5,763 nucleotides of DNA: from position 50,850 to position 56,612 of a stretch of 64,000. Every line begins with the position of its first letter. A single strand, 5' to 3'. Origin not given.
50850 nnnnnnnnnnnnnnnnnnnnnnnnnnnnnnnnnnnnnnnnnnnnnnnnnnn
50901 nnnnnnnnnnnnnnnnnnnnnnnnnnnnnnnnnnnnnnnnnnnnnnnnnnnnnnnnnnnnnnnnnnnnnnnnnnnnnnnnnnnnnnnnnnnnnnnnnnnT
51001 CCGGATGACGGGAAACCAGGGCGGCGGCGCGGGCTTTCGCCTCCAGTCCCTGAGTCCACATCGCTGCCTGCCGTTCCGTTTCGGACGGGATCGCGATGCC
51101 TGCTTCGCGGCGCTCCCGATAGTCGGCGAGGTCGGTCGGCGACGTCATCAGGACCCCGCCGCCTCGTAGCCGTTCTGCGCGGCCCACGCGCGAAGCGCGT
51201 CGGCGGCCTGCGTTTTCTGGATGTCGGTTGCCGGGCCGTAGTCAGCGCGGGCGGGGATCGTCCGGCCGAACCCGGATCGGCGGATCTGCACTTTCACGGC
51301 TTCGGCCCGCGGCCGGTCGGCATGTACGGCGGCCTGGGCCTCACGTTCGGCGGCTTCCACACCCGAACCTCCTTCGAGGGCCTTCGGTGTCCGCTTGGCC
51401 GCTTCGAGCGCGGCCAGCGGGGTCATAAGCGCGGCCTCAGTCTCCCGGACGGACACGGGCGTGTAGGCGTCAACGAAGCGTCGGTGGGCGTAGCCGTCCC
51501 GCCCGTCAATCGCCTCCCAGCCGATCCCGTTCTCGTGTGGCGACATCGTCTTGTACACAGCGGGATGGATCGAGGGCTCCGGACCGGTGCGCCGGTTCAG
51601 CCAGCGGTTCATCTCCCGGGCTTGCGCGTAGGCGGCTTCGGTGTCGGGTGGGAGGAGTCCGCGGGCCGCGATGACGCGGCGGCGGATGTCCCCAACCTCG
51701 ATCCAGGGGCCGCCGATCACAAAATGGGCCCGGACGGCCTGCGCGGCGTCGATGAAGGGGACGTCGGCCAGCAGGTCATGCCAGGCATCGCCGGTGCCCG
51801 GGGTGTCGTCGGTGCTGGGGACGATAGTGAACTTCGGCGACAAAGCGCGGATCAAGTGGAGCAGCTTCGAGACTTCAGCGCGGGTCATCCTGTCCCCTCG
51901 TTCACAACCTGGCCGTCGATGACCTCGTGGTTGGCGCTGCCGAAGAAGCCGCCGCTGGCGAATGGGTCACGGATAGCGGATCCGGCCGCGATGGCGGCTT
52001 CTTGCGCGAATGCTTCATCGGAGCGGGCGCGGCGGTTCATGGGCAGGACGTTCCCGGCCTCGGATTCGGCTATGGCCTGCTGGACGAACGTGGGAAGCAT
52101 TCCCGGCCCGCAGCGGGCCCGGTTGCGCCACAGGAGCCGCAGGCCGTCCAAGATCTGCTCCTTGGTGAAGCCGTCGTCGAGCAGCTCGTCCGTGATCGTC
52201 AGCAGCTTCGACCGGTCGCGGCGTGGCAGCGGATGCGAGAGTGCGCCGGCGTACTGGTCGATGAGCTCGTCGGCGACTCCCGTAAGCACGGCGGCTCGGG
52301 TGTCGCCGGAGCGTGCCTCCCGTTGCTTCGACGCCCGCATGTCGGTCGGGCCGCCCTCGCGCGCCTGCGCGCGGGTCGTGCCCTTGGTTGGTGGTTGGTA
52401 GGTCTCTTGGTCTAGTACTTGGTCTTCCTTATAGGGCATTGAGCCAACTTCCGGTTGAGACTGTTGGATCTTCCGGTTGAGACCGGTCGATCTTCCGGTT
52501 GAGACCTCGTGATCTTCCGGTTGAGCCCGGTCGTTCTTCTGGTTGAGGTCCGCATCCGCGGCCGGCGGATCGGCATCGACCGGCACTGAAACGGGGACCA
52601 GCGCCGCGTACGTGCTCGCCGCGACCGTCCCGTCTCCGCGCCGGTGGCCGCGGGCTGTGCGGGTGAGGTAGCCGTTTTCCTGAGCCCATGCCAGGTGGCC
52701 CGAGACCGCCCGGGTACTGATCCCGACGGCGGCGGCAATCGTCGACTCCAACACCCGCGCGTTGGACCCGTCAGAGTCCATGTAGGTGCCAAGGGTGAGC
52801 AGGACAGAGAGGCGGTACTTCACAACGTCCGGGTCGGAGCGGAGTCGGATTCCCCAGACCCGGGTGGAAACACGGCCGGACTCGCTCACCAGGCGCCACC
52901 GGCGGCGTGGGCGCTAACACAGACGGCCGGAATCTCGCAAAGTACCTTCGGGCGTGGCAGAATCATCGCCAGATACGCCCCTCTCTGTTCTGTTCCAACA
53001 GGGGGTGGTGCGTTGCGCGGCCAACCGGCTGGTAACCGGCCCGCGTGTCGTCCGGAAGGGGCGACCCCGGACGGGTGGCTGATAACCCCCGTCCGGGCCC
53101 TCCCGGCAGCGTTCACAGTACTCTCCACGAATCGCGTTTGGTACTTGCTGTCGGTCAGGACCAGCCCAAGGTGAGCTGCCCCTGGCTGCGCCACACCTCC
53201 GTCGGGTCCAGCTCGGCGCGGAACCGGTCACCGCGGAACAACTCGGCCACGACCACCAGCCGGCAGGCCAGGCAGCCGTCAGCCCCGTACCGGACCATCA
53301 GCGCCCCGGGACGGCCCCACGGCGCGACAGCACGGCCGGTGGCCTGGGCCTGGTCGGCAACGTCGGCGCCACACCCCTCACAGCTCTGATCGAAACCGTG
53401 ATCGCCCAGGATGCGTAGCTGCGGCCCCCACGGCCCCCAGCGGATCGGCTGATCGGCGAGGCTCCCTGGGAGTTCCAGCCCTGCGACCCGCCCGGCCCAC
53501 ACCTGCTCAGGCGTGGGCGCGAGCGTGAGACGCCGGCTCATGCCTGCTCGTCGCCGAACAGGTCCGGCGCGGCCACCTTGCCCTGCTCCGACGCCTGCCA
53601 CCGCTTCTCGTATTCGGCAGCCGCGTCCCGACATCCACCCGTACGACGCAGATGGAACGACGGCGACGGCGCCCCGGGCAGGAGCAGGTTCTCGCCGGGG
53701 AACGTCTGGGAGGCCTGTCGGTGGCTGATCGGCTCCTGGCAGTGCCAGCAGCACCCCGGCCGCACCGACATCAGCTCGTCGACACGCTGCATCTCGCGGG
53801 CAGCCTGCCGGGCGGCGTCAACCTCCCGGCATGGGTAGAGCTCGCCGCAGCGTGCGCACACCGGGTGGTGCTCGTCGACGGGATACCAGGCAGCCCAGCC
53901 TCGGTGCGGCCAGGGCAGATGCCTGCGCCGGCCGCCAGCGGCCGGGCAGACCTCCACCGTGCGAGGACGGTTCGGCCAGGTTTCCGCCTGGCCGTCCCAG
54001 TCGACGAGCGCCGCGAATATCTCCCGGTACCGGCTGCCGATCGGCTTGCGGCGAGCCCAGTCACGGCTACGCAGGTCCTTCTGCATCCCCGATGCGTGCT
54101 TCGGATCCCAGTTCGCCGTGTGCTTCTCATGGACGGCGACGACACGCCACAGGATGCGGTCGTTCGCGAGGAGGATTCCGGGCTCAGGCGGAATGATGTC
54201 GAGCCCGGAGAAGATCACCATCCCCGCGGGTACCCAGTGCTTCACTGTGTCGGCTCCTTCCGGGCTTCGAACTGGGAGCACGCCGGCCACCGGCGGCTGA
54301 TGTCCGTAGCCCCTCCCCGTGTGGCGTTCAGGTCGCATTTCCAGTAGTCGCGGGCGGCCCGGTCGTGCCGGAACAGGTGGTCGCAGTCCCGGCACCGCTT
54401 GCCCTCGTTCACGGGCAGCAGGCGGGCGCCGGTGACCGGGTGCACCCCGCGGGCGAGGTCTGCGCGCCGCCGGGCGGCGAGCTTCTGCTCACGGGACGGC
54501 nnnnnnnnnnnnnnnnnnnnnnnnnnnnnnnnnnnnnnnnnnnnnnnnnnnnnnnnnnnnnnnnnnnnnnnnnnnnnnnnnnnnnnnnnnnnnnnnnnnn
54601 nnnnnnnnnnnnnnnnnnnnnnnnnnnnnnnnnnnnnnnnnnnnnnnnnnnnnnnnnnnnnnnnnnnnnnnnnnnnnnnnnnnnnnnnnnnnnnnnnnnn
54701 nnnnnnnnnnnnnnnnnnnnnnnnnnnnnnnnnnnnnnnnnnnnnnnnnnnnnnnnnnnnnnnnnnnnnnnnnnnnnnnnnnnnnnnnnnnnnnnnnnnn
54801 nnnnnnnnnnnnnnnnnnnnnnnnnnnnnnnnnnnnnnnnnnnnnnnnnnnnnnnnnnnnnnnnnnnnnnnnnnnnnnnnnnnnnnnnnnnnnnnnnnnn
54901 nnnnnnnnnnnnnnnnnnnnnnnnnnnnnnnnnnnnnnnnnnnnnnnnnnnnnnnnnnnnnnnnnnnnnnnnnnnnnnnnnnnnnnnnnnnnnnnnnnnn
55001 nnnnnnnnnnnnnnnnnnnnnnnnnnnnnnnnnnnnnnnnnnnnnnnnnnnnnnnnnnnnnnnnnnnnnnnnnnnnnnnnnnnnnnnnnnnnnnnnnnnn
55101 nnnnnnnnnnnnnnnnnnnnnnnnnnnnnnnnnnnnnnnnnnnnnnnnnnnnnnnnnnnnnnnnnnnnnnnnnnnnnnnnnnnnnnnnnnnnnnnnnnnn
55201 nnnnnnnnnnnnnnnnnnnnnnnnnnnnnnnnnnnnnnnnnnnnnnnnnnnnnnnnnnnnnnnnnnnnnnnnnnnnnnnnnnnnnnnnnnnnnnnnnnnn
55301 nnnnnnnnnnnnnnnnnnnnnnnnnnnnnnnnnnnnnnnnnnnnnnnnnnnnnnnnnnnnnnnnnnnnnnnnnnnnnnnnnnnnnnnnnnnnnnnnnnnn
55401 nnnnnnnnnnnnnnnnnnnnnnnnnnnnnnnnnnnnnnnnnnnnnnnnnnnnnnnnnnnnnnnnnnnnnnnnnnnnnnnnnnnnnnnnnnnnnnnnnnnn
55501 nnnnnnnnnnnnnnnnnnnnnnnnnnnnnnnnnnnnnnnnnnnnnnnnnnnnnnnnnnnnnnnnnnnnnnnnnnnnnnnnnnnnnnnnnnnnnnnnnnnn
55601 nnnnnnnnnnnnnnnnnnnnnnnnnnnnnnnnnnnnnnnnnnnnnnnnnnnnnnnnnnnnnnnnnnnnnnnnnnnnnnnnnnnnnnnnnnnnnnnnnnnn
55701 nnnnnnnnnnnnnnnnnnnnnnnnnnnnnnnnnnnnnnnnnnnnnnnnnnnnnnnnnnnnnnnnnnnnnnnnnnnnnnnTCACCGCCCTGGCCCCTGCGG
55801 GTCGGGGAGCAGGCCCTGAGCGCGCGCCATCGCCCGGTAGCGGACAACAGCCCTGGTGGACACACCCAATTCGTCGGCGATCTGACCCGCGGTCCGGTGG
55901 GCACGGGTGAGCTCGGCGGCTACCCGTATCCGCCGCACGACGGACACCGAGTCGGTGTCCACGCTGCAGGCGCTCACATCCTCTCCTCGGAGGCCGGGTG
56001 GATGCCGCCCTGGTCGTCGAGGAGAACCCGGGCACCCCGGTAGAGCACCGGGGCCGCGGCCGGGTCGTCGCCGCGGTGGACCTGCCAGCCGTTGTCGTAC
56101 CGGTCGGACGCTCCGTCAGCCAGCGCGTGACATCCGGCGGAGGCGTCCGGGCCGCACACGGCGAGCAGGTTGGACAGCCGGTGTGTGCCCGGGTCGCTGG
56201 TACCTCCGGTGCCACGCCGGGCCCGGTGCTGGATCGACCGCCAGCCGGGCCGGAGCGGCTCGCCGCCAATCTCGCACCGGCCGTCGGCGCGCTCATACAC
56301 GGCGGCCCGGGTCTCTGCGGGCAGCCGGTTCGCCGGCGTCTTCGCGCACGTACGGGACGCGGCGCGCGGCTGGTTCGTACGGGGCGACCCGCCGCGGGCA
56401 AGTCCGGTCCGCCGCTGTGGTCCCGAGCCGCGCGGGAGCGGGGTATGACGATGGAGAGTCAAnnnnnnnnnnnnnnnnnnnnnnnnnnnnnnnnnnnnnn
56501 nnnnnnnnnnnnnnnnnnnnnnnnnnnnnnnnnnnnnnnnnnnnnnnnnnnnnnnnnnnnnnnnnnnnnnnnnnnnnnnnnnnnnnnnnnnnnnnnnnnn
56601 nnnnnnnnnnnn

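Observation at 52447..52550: Five 22-bp iterons embedded in the replication initiator gene; candidate ori.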

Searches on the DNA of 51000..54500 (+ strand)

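Call 8: search_dna_similar(query=window:51000-54500:+, collection=phages, mode=near, max_rows=25)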
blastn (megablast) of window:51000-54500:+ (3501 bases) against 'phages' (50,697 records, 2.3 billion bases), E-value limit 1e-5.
No match.

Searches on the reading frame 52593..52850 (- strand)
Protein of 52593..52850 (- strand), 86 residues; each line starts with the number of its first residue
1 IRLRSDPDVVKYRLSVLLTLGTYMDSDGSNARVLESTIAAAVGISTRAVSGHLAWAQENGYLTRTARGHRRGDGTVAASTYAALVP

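Call 33: find_related_loci(query=A2, collection=genome_contigs, flank=4000)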
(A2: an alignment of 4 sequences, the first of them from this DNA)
Query A2 (86 aa) in genome_contigs; peptide patterns used: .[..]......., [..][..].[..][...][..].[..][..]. (x = any residue, [..] = any of these).
366 stretches matched a pattern, but none encodes a relative of the query by tblastn (E <= 1e-3).

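Call 49: search_solved_structures(query=A2, max_evalue=10)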
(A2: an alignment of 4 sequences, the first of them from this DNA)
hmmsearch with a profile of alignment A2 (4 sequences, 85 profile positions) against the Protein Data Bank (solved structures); distinct sequences matched with E-value up to 10: 14.
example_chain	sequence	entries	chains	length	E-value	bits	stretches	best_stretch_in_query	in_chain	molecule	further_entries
7bhy_A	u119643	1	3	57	0.0066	19.9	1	25-62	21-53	Deoxyribonucleoside regulator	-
4gck_A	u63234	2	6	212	0.016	18.7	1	11-52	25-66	Nucleoid occlusion factor SlmA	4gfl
5hsz_A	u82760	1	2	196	0.017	18.6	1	11-52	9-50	Nucleoid occlusion factor SlmA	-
5hbu_A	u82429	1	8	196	0.022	18.2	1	11-52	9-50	Nucleoid occlusion factor SlmA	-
3nxc_A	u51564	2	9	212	0.024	18.1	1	11-52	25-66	HTH-type protein slmA | Nucleoid occlusion factor SlmA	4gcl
5k58_E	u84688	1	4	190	0.028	17.9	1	12-52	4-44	Nucleoid occlusion factor SlmA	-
3keo_A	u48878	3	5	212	0.039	17.4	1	3-54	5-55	Redox-sensing transcriptional repressor rex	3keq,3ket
6j0e_A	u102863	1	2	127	0.05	17.1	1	24-67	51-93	Arsenic responsive repressor ArsR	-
4gct_A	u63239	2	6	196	0.054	17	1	11-52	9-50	Nucleoid occlusion factor SlmA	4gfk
5haw_A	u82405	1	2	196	0.059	16.8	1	11-52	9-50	Nucleoid occlusion factor SlmA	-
8r7y_A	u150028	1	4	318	0.16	15.5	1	32-62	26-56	Deoxyribonucleoside regulator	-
8q90_A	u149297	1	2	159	0.17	15.3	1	29-62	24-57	AsnC family transcriptional regulator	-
23sf_A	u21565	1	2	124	1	12.9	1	12-77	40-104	decoration protein gp6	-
6qvm_A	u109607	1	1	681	1.1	12.8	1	7-79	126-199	Multiheme cytochrome cf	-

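Call 62: search_protein_representatives(alignment_id=A2)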
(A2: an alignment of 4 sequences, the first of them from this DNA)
Query: 4 sequences, 85 profile positions. Proteins with E-value up to 0.001 (for the whole library): 3220; up to 1e-10: 244; up to 1e-30: 3. The best 150 are listed.
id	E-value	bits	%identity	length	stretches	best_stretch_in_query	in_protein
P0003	8.6e-41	154.1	-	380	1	1-85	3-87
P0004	2.2e-38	146.4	-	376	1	1-85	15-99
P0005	1.9e-35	137.0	-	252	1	1-85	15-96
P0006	4.1e-30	119.9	-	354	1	1-85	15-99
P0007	2.4e-29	117.5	-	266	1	2-85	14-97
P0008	3.4e-26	107.4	-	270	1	11-85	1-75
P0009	8.1e-26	106.2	-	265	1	2-85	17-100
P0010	7.8e-25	103.0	-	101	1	1-85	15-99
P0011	6.8e-24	100.0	-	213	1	2-85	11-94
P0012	1.0e-23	99.5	-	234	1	2-85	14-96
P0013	3.3e-23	97.8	-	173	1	6-83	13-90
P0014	3.9e-23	97.6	-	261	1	2-85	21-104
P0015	4.1e-23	97.5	-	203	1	4-84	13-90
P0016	4.8e-23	97.3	-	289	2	1-85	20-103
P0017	1.1e-22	96.2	-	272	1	1-85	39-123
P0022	1.8e-22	95.4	-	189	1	1-85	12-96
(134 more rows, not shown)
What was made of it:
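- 52593..52880 (-): Coding region of the winged-helix DNA-binding domain (residues 4-99); the presumed iteron reader. A profile of this domain finds 3220 cluster representatives at E<=1e-3 (call 62).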

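Call 97: search_protein_families(library=ncbifam, proteins=[P0009, P0011, P0022], max_evalue=0.01)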
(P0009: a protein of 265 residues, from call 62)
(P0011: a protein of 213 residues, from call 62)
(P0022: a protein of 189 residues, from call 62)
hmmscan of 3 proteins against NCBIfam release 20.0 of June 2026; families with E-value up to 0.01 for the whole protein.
P0009 (265 aa): 1 family
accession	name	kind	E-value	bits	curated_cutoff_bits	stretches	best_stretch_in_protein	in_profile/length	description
NF041413.1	ArsR_Rv2640c_fam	equivalog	0.00077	19.8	155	1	16-83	35-95/118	Rv2640c family ArsR-like transcriptional regulator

P0011 (213 aa): 0 families

P0022 (189 aa): 0 families

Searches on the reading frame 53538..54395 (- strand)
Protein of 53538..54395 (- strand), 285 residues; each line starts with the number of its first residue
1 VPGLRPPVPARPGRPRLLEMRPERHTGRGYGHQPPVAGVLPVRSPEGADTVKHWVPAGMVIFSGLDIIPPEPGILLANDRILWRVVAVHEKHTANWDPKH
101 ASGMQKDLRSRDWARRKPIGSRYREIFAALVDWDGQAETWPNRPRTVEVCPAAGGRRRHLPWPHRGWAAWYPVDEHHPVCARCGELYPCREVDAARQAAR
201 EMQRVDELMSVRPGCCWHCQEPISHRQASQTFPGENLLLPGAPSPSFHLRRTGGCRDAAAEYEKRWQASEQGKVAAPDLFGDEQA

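Call 4: search_protein_families(library=pfam, proteins=[window:53538-54395:-], max_evalue=0.01)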
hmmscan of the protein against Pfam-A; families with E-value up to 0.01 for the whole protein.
window:53538-54395:- (285 aa): 0 families

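Call 5: search_protein_families(library=phrogs, proteins=[window:53538-54395:-], max_evalue=0.001)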
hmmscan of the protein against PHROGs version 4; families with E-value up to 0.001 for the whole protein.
window:53538-54395:- (285 aa): 1 family
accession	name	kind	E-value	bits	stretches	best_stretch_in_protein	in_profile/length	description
phrog_26381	-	unknown function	4e-36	125.9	1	69-284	36-236/238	-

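Call 52: search_protein_families(library=pfam, proteins=[window:53538-54395:-], max_evalue=0.01)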
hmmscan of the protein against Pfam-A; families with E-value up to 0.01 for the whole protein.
window:53538-54395:- (285 aa): 0 families

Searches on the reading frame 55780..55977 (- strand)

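Call 26: search_protein_families(library=phrogs, proteins=[window:55780-55977:-], max_evalue=0.001)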
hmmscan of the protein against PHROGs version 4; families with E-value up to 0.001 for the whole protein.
window:55780-55977:- (65 aa): 4 families
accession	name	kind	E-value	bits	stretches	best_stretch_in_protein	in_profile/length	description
phrog_664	-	DNA, RNA and nucleotide metabolism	1.2e-05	26.3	1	13-55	38-80/210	DNA binding protein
phrog_16553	-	transcription regulation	8.2e-05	23.6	1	15-50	10-45/92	transcriptional repressor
phrog_3855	-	DNA, RNA and nucleotide metabolism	0.00036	21.9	1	13-57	65-109/115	HTH DNA binding protein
phrog_7067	-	head and packaging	0.00069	20.7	0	17-47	21-51/56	terminase small subunit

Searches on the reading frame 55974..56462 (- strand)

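Call 77: search_protein_families(library=phrogs, proteins=[window:55974-56462:-], max_evalue=0.001)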
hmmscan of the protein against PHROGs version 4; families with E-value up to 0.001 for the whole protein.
window:55974-56462:- (162 aa): 3 families
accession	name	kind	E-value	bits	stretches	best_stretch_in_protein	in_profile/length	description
phrog_740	-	DNA, RNA and nucleotide metabolism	5e-28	99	1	43-160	21-131/332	HNH endonuclease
phrog_14515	-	DNA, RNA and nucleotide metabolism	4e-10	40.8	1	90-156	3-69/77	HNH endonuclease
phrog_333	-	DNA, RNA and nucleotide metabolism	9.2e-05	23.6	1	44-105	14-73/138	HNH endonuclease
